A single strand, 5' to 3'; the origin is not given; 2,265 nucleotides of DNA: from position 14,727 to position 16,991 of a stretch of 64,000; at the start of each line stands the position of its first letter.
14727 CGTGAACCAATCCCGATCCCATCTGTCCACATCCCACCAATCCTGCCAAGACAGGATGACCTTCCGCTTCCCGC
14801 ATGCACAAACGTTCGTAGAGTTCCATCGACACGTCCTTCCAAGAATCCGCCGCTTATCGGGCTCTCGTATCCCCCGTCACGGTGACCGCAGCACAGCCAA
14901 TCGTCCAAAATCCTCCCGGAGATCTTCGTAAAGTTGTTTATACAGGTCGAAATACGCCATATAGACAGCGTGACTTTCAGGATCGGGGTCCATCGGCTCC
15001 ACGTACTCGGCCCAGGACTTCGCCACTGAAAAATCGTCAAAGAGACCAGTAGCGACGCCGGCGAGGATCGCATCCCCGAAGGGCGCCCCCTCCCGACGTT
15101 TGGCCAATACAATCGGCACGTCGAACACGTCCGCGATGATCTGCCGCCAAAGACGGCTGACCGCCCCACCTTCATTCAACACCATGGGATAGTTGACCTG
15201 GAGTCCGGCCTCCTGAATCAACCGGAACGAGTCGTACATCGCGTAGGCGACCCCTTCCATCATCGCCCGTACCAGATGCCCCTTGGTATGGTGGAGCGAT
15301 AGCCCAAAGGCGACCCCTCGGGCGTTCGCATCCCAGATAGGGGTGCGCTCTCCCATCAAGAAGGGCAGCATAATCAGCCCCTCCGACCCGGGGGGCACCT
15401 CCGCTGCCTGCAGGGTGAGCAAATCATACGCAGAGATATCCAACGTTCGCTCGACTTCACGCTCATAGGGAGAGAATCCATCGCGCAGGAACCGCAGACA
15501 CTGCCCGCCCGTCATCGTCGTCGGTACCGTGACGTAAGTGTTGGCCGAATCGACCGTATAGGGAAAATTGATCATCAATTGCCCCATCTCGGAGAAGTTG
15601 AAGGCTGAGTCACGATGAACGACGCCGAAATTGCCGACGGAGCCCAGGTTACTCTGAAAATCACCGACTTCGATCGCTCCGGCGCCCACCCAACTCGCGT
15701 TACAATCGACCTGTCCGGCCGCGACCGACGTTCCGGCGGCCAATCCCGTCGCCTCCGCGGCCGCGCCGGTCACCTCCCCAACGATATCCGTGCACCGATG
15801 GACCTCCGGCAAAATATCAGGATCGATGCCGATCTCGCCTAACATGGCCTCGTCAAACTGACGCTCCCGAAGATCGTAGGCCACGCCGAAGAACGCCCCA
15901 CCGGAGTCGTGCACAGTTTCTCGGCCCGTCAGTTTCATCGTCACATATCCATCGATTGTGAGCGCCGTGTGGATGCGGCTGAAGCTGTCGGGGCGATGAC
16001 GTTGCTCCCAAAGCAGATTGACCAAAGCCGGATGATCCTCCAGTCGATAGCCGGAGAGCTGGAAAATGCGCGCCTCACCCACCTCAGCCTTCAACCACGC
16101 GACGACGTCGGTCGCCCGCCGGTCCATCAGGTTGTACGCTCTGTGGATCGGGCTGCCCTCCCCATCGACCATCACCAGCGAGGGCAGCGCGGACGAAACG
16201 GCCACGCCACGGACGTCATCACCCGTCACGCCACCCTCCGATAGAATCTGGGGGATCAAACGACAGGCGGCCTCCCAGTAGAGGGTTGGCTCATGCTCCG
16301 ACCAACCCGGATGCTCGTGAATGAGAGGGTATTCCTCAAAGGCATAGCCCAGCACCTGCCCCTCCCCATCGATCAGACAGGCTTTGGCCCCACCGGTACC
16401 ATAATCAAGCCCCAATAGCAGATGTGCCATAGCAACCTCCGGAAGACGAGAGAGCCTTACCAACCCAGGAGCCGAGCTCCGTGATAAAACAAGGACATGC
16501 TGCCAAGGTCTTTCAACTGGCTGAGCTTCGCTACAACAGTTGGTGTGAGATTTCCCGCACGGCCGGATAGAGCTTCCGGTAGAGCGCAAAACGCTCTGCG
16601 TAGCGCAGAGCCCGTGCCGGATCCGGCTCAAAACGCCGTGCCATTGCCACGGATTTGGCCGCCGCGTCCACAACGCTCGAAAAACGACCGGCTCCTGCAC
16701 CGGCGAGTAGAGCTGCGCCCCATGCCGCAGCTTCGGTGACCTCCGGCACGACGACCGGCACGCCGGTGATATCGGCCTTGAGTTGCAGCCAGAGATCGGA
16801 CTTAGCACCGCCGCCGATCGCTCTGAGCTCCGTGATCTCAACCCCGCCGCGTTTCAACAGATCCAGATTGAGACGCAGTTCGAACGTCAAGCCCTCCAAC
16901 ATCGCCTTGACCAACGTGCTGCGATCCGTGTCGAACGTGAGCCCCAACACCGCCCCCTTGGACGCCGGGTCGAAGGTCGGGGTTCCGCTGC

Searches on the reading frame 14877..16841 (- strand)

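Call 43: search_protein_families(library=pfam, proteins=[window:14877-16841:-], max_evalue=0.00001)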
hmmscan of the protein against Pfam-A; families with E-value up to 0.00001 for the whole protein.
window:14877-16841:- (654 aa): 2 families
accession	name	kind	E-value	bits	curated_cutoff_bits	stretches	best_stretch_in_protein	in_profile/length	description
PF00370.27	FGGY_N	-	9.6e-45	153.5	28.8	1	142-386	2-245/245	FGGY family of carbohydrate kinases, N-terminal domain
PF02782.22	FGGY_C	-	4.4e-23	82.5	27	1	434-597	36-197/198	FGGY family of carbohydrate kinases, C-terminal domain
